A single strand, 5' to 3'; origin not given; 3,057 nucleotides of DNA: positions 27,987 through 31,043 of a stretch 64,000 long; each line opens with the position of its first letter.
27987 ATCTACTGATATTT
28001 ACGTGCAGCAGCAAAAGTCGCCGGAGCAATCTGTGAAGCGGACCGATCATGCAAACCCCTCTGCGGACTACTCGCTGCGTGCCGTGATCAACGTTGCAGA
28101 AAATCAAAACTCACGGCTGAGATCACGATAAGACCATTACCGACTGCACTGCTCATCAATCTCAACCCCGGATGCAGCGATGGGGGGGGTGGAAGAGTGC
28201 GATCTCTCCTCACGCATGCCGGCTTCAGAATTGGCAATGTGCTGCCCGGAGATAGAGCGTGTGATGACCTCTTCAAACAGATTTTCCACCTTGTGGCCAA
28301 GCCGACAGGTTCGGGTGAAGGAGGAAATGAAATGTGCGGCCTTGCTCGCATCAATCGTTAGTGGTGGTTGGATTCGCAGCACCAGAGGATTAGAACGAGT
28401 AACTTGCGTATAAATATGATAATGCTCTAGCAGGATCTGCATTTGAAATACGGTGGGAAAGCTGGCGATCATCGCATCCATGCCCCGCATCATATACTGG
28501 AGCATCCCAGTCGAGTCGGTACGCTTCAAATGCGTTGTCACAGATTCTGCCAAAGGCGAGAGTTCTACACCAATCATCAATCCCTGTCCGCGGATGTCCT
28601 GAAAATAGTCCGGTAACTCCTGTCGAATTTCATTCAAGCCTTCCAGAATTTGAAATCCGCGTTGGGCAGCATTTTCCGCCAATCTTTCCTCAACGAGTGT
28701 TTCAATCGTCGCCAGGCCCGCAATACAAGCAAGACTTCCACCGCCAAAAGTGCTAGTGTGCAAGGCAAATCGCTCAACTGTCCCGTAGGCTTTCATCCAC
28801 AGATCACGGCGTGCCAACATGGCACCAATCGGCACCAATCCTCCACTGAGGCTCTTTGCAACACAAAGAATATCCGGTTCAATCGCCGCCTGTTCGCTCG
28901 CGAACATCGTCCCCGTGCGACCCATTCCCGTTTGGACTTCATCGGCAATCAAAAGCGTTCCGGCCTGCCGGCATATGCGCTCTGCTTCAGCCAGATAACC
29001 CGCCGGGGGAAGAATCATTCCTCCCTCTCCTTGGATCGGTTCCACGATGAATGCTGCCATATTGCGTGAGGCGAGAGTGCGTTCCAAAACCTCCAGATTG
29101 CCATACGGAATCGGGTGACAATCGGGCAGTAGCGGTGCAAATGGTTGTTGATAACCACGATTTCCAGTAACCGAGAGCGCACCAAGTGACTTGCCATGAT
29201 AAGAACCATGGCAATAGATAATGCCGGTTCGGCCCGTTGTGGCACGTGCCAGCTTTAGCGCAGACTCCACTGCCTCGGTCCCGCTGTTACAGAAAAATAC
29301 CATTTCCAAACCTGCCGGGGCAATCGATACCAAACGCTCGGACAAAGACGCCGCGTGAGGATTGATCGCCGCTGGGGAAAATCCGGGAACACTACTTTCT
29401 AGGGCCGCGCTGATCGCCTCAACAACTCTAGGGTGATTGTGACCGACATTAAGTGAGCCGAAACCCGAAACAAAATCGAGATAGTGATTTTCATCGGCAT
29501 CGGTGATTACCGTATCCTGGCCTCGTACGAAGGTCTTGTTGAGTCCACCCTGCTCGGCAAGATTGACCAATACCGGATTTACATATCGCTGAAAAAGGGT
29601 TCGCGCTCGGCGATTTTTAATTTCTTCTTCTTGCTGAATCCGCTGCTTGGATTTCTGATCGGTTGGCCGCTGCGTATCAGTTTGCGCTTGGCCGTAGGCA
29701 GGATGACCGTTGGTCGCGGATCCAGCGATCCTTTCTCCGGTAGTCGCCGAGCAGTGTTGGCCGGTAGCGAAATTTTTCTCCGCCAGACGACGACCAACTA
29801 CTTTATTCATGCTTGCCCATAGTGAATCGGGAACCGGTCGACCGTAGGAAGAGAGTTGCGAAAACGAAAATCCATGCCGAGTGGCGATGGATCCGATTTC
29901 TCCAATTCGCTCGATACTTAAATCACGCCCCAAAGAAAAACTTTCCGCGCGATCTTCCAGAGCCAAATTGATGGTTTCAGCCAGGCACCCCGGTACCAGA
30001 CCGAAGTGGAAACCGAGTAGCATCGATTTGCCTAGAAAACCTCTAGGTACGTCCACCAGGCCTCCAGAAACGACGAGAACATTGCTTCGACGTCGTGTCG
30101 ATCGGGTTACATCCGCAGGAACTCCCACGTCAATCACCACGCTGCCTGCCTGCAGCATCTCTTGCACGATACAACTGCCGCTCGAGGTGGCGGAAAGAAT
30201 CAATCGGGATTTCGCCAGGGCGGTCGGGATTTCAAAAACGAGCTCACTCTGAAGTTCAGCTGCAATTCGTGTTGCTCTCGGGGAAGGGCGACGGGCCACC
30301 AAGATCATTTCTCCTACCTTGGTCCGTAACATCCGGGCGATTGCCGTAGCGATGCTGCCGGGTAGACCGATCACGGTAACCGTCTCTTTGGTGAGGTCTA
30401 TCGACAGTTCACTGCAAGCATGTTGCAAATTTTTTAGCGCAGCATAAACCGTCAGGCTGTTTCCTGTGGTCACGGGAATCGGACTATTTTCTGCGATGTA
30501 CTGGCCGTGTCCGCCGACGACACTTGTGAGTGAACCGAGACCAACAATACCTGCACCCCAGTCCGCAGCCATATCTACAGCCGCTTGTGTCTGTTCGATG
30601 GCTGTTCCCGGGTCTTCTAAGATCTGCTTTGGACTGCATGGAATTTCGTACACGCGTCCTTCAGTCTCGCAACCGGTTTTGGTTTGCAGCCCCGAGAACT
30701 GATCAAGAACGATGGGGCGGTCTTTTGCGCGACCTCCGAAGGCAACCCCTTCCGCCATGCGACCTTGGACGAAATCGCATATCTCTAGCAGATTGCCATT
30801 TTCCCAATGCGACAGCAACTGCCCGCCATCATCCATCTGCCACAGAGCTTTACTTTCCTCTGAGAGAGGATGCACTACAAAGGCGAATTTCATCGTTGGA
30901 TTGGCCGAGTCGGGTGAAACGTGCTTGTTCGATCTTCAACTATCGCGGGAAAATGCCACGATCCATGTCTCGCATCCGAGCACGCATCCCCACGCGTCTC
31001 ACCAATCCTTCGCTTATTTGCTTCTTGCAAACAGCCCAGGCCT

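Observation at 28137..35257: Candidate undescribed amino-/guanidino-lipid module: reductase-aminotransferase fusion + divergent MMPL exporter + AGAT-type amidinotransferase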

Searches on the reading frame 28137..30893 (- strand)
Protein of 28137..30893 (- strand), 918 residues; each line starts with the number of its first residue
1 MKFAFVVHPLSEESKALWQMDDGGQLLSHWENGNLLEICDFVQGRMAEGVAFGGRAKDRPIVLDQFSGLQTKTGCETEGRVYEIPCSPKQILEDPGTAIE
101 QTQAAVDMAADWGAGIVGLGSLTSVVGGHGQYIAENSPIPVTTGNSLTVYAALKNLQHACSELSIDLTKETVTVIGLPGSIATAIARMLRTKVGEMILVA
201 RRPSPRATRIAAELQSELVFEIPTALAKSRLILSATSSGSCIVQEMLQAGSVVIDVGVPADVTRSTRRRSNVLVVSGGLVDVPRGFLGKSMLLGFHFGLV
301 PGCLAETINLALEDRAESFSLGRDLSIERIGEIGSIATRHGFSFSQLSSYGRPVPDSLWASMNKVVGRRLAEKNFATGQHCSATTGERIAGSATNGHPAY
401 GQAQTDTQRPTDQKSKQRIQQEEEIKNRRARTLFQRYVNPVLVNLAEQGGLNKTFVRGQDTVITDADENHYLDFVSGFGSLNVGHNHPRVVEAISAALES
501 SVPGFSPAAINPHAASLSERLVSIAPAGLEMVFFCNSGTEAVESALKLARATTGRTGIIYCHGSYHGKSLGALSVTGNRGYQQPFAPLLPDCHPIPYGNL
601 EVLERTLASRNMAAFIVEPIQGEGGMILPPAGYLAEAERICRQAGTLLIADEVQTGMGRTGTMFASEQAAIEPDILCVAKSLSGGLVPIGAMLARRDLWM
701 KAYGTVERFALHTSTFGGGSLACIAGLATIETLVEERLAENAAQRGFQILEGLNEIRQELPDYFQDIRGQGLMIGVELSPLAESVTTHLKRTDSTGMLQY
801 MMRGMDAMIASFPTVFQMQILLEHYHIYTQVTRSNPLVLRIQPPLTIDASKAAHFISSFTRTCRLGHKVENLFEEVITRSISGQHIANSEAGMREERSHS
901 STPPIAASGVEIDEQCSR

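Call 3: search_protein_families(library=pfam, proteins=[window:28137-30893:-])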
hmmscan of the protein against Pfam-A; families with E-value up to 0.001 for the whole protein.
window:28137-30893:- (918 aa): 3 families
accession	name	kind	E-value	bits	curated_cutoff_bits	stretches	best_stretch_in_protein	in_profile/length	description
PF00202.27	Aminotran_3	-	1.3e-96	324.2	30.5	1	455-800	13-372/403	Aminotransferase class-III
PF01488.26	Shikimate_DH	-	1.7e-09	38.3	24.3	1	164-273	8-128/138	Shikimate / quinate 5-dehydrogenase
PF02882.25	THF_DHG_CYH_C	-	0.00059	19.6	27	0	160-259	27-110/160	Tetrahydrofolate dehydrogenase/cyclohydrolase, NAD(P)-binding domain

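Call 4: search_protein_families(library=ncbifam, proteins=[window:28137-30893:-], max_evalue=0.01)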
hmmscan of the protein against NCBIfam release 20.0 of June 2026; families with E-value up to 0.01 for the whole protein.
window:28137-30893:- (918 aa): 73 families (the best 25 are shown)
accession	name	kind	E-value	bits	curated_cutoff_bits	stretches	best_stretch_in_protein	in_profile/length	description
NF053554.1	prodigi_MAP_PigE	equivalog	3.4e-234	779.9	850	1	47-864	31-831/837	prodigiosin MAP biosynthesis aminotransferase PigE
NF008570.0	PRK11522.1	equivalog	6.3e-105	351.4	612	1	406-778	18-400/464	putrescine aminotransferase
NF002874.0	PRK03244.1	equivalog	4.8e-93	312.1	457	1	448-789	22-353/399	acetylornithine transaminase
TIGR00707.1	argD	subfamily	2.2e-92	309.8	410.05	1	454-797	12-346/381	acetylornithine/succinylornithine family transaminase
TIGR03372.1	putres_am_tran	equivalog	1.1e-91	307.9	658.65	1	423-778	24-388/442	putrescine aminotransferase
NF004426.0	PRK05769.1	equivalog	5.3e-90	302.3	552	1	455-783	40-384/441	acetyl ornithine aminotransferase family protein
NF005993.0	PRK08117.1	subfamily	5.2e-89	298.8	574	2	602-779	198-368/433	aspartate aminotransferase family protein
NF002797.0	PRK02936.1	equivalog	1.1e-85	287.8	496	1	454-791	14-340/385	acetylornithine transaminase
NF002325.0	PRK01278.1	subfamily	6.5e-83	278.6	372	1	454-791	16-349/395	acetylornithine transaminase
NF042418.1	LysJ_Th_th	equivalog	3.1e-75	253.5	700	1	455-791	22-347/386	[LysW]-aminoadipate semialdehyde transaminase LysJ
TIGR00508.1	bioA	equivalog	1.1e-74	251.5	405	1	456-813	18-398/419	adenosylmethionine--8-amino-7-oxononanoate transaminase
TIGR01885.1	Orn_aminotrans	equivalog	1.3e-73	248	378.4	1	453-782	21-349/402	ornithine--oxo-acid transaminase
NF003145.0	PRK04073.1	equivalog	1.5e-73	247.6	656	1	460-791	31-358/396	ornithine--oxo-acid transaminase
NF004624.0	PRK05964.1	equivalog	9.1e-72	241.9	494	1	455-789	30-380/427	adenosylmethionine--8-amino-7-oxononanoate transaminase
NF006228.0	PRK08360.1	equivalog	1.8e-70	237.8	608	2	603-779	196-365/443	aspartate aminotransferase family protein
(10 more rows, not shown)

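Call 7: search_solved_structures(query=window:28137-30893:-, max_evalue=1e-20, show_alignments=1)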
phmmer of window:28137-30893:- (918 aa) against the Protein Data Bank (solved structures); distinct sequences matched with E-value up to 1e-20: 175 (the best 60 are shown).
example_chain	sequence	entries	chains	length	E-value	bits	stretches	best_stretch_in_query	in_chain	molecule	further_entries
4ppm_A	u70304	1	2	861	3.4e-152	511.9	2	433-864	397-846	Aminotransferase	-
8cpl_A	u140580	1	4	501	2.3e-88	300.7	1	421-778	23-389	Putrescine aminotransferase,Immunoglobulin G-binding protein A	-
4uox_A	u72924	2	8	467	3e-88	300.3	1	421-778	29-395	PUTRESCINE AMINOTRANSFERASE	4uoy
5x3f_A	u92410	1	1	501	3.1e-88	300.3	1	421-778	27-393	Putrescine aminotransferase,Immunoglobulin G-binding protein A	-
5h7d_A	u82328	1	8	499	3.3e-88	300.2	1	421-778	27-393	Putrescine aminotransferase,Immunoglobulin G-binding protein A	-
8r2p_A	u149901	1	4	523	4.1e-88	299.9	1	421-778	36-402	Putrescine aminotransferase,Immunoglobulin G-binding protein A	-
1vef_A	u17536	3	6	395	1.8e-66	228.3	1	454-791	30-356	Acetylornithine/acetyl-lysine aminotransferase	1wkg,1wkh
3ruy_A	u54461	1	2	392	2.2e-66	228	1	459-790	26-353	Ornithine aminotransferase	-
7nn1_A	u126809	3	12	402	1.4e-63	218.7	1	454-781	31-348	Acetylornithine aminotransferase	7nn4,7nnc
2ord_A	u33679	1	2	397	5.3e-63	216.8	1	453-779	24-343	Acetylornithine aminotransferase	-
2e54_A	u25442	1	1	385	5.4e-63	216.7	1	453-779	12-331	Acetylornithine aminotransferase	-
5viu_A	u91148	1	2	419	6.2e-57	196.7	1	455-786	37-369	Acetylornithine aminotransferase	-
7vno_A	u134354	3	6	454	6.7e-57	196.6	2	597-779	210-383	454aa long hypothetical 4-aminobutyrate aminotransferase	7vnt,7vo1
4zlv_A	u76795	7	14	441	1.3e-55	192.3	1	457-804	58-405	Ornithine aminotransferase, mitochondrial, putative | Ornithine aminotransferase, mitochondrial | Aminotransferase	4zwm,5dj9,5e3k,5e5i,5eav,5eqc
4nog_A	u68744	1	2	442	1.3e-55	192.3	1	457-804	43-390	Putative ornithine aminotransferase, mitochondrial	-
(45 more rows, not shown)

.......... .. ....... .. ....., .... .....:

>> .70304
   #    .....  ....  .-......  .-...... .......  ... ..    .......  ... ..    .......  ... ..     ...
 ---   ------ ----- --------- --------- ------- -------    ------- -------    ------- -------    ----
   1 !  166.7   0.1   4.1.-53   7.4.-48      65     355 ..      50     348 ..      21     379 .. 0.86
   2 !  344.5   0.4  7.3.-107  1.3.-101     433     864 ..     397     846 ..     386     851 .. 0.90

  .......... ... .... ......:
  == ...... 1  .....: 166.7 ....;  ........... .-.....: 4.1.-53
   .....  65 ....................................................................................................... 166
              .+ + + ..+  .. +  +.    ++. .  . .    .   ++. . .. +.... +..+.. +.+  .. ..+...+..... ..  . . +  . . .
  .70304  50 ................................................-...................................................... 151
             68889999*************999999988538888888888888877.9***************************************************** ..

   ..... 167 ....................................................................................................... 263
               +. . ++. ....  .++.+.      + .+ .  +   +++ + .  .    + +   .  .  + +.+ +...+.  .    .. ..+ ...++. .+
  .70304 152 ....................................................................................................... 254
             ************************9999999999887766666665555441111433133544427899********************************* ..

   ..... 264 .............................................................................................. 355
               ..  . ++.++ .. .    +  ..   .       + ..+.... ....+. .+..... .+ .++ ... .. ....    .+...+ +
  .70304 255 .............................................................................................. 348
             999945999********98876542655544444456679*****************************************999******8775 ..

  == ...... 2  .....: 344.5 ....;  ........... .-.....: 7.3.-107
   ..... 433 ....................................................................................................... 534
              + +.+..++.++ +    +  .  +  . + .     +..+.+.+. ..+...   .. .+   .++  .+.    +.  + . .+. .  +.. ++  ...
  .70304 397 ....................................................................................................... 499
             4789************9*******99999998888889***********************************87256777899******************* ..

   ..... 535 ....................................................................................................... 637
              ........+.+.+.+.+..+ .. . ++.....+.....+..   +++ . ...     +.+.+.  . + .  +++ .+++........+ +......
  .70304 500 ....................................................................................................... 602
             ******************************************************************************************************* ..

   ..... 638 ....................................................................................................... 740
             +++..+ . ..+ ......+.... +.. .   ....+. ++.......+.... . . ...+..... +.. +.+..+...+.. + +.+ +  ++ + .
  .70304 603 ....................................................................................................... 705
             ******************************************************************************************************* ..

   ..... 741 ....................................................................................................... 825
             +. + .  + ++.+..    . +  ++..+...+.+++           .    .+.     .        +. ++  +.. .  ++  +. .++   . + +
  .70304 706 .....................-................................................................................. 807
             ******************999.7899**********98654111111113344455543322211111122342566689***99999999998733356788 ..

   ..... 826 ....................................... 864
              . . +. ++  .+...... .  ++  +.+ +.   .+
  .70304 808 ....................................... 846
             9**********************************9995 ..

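Call 22: find_homologous_proteins(query=window:28137-30893:-, max_evalue=1e-50)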
Query window:28137-30893:- (918 aa): 354 proteins with E <= 1e-50 among 8000 candidates; the best 120 are listed.
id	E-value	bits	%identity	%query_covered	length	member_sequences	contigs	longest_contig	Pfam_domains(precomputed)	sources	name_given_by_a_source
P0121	0.0e+0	2058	100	100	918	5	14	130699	PF00202.28,PF01488.27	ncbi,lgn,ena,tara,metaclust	tara:strand:+ start:2054 stop:4810 length:2757 start_codon:yes stop_codon:yes gene_type:complete|met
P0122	0.0e+0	1811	88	100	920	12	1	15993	PF00202.28,PF01488.27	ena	-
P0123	0.0e+0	1755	84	100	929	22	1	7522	PF00202.28,PF01488.27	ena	-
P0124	0.0e+0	1723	82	100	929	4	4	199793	PF00202.28,PF01488.27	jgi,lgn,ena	jgi:acetylornithine/succinyldiaminopimelate/putrescine aminotransferase/predicted amino acid dehydro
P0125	0.0e+0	1696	81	100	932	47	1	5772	PF00202.28,PF01488.27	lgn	-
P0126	0.0e+0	1583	77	100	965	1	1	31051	PF00202.28,PF01488.27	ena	-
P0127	0.0e+0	1583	76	100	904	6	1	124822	PF00202.28,PF01488.27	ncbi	-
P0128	0.0e+0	1488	72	100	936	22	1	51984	PF00202.28,PF01488.27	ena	-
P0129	0.0e+0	1473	69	100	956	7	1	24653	PF00202.28,PF01488.27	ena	-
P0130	0.0e+0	1311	68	92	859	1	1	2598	PF00202.28,PF01488.27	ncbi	ncbi:MAG: aminotransferase class III-fold pyridoxal phosphate-dependent enzyme, partial [Planctomyce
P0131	0.0e+0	1069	54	98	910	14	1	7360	PF00202.28,PF01488.27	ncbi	-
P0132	0.0e+0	1061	54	97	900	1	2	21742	PF00202.28,PF01488.27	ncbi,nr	ncbi:MAG: aminotransferase class III-fold pyridoxal phosphate-dependent enzyme [Planctomycetales bac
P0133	0.0e+0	1061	85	61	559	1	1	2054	PF00202.28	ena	-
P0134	0.0e+0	1050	53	97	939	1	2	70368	PF00202.28,PF01488.27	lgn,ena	-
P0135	0.0e+0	1049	54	97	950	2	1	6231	PF00202.28,PF01488.27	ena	-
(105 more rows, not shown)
